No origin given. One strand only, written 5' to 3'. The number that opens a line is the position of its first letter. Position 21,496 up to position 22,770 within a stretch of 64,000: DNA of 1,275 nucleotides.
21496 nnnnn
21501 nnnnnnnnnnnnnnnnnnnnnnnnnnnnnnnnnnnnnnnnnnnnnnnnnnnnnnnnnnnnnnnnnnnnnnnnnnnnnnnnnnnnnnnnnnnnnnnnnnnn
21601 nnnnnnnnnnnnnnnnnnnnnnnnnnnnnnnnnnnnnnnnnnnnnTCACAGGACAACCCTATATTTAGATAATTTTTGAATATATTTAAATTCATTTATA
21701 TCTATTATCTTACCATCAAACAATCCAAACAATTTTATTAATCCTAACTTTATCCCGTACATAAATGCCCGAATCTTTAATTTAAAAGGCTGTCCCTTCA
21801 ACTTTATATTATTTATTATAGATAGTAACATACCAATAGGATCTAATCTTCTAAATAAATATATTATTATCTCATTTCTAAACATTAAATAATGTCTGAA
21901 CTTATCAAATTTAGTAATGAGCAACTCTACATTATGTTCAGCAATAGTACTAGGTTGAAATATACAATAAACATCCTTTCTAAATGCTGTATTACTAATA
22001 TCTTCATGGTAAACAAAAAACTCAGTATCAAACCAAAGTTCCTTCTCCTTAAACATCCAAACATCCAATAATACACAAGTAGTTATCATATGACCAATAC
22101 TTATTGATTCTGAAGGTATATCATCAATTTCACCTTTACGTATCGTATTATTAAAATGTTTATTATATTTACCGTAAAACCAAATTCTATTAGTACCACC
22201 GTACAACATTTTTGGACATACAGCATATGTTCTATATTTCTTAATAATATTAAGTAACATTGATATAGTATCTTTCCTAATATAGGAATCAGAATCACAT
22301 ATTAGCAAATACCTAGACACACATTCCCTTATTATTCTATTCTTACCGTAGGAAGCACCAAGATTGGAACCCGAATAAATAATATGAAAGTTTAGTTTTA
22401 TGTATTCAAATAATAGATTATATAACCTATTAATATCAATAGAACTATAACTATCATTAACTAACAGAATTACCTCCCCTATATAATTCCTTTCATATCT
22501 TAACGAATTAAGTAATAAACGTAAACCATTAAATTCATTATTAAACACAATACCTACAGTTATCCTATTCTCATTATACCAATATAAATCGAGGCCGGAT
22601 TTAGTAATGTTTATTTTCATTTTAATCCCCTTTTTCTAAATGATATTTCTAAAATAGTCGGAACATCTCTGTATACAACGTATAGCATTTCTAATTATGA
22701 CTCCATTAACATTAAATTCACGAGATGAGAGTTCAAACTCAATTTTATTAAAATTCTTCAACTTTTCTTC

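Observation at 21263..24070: Radical-SAM/SPASM enzyme, coupled 37-aa ORF, GT2 glycosyltransferase and small membrane protein embedded inside the deazaguanine cluster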

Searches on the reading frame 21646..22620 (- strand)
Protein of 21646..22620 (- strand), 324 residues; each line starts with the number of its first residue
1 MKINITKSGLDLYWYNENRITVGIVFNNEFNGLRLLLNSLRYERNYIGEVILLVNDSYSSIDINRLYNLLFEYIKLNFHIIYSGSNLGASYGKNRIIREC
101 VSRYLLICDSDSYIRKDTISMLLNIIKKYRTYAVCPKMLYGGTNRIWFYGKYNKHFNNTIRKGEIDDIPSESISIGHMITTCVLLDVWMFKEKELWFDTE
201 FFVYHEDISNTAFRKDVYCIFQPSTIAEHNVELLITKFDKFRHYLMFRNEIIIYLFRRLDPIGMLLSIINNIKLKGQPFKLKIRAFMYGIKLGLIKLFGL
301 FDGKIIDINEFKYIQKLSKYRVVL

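Call 3: search_protein_families(library=pfam, proteins=[window:21646-22620:-], max_evalue=0.01)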
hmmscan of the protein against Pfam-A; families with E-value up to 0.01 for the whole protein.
window:21646-22620:- (324 aa): 2 families
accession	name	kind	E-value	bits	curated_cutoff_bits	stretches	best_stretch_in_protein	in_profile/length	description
PF00535.33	Glycos_transf_2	-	4.5e-12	46.7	23.3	1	22-159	2-133/168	Glycosyl transferase family 2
PF10111.15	Glyco_tranf_2_2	-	0.00028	20.9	27.3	1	44-128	23-108/276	Glycosyltransferase like family 2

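Call 4: search_protein_families(library=ncbifam, proteins=[window:21646-22620:-], max_evalue=0.01)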
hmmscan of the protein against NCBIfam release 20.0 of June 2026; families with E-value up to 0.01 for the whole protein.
window:21646-22620:- (324 aa): 0 families

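Call 19: search_protein_families(library=phrogs, proteins=[window:21646-22620:-], max_evalue=0.01)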
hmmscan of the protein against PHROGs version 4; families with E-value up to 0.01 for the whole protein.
window:21646-22620:- (324 aa): 0 families

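Call 25: find_homologous_proteins(query=window:21646-22620:-)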
Query window:21646-22620:- (324 aa): 4 proteins with E <= 0.001 among 1107 candidates.
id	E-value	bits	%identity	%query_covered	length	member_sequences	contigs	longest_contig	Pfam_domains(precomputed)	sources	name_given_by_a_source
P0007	1.1e-212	723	100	100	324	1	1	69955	PF00535.33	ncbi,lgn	-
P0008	5.9e-94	333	53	94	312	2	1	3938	PF00535.33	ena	-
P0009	2.1e-92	328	51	94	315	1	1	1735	PF00535.33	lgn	-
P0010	3.7e-89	317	51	94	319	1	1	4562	PF00535.33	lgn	-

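Call 27: find_encoding_contigs(protein=P0008, flank=10000, max_places=3)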
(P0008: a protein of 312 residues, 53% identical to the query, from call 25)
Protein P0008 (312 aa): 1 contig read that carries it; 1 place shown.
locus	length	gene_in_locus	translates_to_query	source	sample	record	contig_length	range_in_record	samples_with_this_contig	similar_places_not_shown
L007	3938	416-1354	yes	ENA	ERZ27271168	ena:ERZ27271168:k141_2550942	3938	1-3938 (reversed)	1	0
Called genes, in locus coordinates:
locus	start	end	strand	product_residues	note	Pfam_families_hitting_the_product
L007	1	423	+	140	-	?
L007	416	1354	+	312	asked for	PF00535:Glycos_transf_2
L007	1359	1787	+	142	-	-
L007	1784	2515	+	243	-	PF01555:N6_N4_Mtase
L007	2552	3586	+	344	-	PF01757:Acyl_transf_3, PF07786:HGSNAT_cat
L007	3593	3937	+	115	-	?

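Call 28: find_encoding_contigs(protein=P0009, flank=10000, max_places=3)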
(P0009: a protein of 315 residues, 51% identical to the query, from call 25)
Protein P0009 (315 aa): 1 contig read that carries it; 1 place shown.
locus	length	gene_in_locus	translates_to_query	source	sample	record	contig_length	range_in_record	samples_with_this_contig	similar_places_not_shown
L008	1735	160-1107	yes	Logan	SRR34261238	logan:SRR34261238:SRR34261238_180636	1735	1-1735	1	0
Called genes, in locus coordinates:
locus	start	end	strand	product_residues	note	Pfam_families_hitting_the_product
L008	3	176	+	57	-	?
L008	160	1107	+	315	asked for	PF00535:Glycos_transf_2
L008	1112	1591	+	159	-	-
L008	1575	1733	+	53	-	?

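Call 44: search_solved_structures(query=window:21646-22620:-, max_evalue=0.01)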
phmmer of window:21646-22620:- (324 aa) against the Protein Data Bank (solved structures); distinct sequences matched with E-value up to 0.01: 0.

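Call 58: search_solved_structures(query=A4, max_evalue=1, show_alignments=2)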
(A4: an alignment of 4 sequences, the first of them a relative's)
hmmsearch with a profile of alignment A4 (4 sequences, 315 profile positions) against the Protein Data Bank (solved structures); distinct sequences matched with E-value up to 1: 11.
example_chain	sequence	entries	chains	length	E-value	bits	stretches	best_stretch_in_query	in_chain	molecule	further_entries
8bz4_A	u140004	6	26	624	1.6e-06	31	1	8-123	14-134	Glycosyltransferase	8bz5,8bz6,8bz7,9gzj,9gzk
8bz8_A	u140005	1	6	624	1.7e-06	31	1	8-123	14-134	Glycosyltransferase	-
7msn_A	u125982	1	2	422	3e-05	26.8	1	11-112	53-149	SPbeta prophage-derived glycosyltransferase SunS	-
7msp_A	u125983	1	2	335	3.6e-05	26.6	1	11-113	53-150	SPbeta prophage-derived glycosyltransferase SunS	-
5hea_A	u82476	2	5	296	4.7e-05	26.2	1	20-141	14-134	Putative glycosyltransferase (GalT1)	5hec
3bcv_A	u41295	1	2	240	0.0014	21.4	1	33-156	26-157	Putative glycosyltransferase protein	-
6p61_A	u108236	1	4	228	0.0017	21.1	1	20-130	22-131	Glycosyltransferase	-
5tze_C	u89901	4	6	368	0.0063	19.2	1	26-119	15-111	Glycosyl transferase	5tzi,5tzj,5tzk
5tz8_A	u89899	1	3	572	0.0094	18.6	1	26-119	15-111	Glycosyl transferase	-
2z87_A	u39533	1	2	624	0.4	13.3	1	20-119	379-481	Chondroitin synthase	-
2z86_A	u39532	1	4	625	0.4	13.3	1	20-119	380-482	Chondroitin synthase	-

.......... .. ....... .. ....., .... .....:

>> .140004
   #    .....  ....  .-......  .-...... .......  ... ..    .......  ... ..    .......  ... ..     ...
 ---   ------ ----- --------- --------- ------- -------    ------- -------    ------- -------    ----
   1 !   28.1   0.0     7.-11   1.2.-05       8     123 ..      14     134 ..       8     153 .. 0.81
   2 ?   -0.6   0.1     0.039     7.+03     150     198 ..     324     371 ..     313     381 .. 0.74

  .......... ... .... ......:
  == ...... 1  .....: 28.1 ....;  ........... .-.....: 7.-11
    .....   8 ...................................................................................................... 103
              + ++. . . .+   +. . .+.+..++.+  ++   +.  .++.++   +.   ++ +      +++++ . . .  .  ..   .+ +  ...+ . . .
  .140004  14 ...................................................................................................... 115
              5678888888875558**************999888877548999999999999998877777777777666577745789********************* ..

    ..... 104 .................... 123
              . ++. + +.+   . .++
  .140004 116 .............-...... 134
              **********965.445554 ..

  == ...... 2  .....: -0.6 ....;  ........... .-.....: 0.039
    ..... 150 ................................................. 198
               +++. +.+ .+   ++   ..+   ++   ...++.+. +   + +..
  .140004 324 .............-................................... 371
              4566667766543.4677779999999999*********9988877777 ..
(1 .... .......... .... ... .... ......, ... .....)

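Call 65: predict_structure(alignment_id=A4)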
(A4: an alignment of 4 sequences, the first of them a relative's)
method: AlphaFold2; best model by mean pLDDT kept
length: 324 residues; sequences in the alignment: 4
mean_pLDDT: 48.4   pTM: 0.50
mean pLDDT of the five models: 48.4, 48.1, 46.6, 44.8, 36.8
residues with pLDDT >= 90: 0; 70-90: 79; 50-70: 58; < 50: 187
segments of 3 or more residues with pLDDT < 50: 1-16, 137-180, 199-324
pLDDT, mean of each block of 10 residues (from residue 1): 26 49 79 80 81 71 71 66 60 76 81 68 67 48 26 25 28 31 71 59 31 32 29 25 25 29 37 37 44 40 34 30 24
secondary structure, 60 per line:
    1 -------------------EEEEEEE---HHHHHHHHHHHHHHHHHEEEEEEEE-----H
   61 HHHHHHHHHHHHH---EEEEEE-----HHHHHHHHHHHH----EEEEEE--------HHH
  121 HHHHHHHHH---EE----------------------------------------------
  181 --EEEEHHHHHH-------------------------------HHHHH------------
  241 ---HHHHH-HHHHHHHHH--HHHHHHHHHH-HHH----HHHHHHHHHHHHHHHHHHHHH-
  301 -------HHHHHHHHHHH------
elements in order: E20-26 H30-46 E47-54 H60-73 E77-82 H88-99 E104-109 H118-129 E183-186 H187-192 H224-228 H244-248 H250-258 H261-270 H279-299 H308-318

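Call 92: search_protein_families(library=phrogs, proteins=[L007:2552-3586:+], max_evalue=0.001)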
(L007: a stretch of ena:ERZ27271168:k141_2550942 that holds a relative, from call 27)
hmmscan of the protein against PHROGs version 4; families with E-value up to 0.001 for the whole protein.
L007:2552-3586:+ (344 aa): 1 family
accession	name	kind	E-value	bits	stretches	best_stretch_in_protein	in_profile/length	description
phrog_3333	-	other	1.1e-12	48.6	1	1-333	1-349/372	O-acetyltransferase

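Call 103: find_related_loci(query=A4, collection=viral_contigs, flank=8000)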
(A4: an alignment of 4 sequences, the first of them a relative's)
Query A4 (324 aa) in viral_contigs; peptide patterns used: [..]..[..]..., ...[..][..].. (x = any residue, [..] = any of these).
243 stretches matched a pattern, but none encodes a relative of the query by tblastn (E <= 1e-3).
